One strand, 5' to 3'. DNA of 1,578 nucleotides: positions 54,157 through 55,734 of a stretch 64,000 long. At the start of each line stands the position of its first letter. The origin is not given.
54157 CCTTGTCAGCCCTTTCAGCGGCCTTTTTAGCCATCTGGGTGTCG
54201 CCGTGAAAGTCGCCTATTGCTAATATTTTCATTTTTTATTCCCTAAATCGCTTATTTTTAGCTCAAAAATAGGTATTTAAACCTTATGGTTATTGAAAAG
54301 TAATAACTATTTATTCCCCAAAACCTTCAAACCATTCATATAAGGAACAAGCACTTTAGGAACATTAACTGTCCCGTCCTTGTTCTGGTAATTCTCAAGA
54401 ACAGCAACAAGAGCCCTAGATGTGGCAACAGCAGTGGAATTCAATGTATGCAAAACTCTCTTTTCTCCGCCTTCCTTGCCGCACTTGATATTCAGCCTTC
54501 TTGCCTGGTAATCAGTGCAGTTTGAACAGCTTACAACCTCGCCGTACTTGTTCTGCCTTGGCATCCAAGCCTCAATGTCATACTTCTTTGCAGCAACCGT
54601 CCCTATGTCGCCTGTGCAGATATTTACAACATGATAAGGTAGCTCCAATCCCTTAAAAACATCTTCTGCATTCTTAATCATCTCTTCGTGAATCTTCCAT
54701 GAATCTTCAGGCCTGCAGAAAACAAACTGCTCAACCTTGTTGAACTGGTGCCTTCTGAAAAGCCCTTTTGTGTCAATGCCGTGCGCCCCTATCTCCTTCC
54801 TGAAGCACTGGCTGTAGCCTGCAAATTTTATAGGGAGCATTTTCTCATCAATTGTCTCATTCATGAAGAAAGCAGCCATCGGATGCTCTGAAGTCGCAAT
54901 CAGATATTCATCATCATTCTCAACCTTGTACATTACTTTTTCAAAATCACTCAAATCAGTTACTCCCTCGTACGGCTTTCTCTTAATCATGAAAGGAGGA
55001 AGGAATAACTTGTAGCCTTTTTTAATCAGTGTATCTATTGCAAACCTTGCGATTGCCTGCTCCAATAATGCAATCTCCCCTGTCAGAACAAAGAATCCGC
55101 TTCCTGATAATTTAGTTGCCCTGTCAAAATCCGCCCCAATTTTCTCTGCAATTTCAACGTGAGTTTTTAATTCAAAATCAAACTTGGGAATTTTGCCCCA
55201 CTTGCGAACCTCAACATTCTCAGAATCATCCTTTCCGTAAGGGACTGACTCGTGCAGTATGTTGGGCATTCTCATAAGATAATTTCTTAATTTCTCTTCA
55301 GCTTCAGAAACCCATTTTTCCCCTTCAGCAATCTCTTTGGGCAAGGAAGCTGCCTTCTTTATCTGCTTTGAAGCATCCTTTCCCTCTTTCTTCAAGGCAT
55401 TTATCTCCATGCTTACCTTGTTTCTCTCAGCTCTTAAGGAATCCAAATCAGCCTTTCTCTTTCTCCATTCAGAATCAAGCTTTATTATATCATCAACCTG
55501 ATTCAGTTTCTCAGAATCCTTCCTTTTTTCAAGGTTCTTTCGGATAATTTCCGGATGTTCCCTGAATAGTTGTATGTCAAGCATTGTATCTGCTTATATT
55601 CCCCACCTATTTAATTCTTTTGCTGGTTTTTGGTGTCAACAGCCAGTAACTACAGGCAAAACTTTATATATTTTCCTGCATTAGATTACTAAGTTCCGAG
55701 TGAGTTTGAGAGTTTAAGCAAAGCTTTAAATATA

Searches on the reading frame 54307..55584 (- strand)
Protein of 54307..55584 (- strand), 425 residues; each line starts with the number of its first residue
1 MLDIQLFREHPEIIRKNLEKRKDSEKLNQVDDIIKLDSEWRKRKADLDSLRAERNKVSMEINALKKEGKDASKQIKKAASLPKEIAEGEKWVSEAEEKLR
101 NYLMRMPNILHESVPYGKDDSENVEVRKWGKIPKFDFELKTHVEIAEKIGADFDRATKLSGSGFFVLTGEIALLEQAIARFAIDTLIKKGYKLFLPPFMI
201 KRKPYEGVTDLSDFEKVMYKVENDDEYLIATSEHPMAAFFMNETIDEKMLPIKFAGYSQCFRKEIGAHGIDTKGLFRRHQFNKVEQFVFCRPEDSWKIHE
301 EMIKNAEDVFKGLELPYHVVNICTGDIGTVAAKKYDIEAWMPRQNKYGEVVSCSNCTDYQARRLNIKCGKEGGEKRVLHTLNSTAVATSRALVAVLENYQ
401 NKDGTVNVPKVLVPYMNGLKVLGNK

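Call 48: search_protein_families(library=pfam, proteins=[window:54307-55584:-], max_evalue=0.00001)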
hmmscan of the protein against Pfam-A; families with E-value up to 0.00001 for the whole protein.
window:54307-55584:- (425 aa): 2 families
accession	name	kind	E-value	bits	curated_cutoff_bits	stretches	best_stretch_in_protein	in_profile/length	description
PF00587.30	tRNA-synt_2b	-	1.2e-44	152.9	29.3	1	219-399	1-179/179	tRNA synthetase class II core domain (G, H, P, S and T)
PF02403.27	Seryl_tRNA_N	-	1.6e-26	93.1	28.2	1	1-109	1-107/108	Seryl-tRNA synthetase N-terminal domain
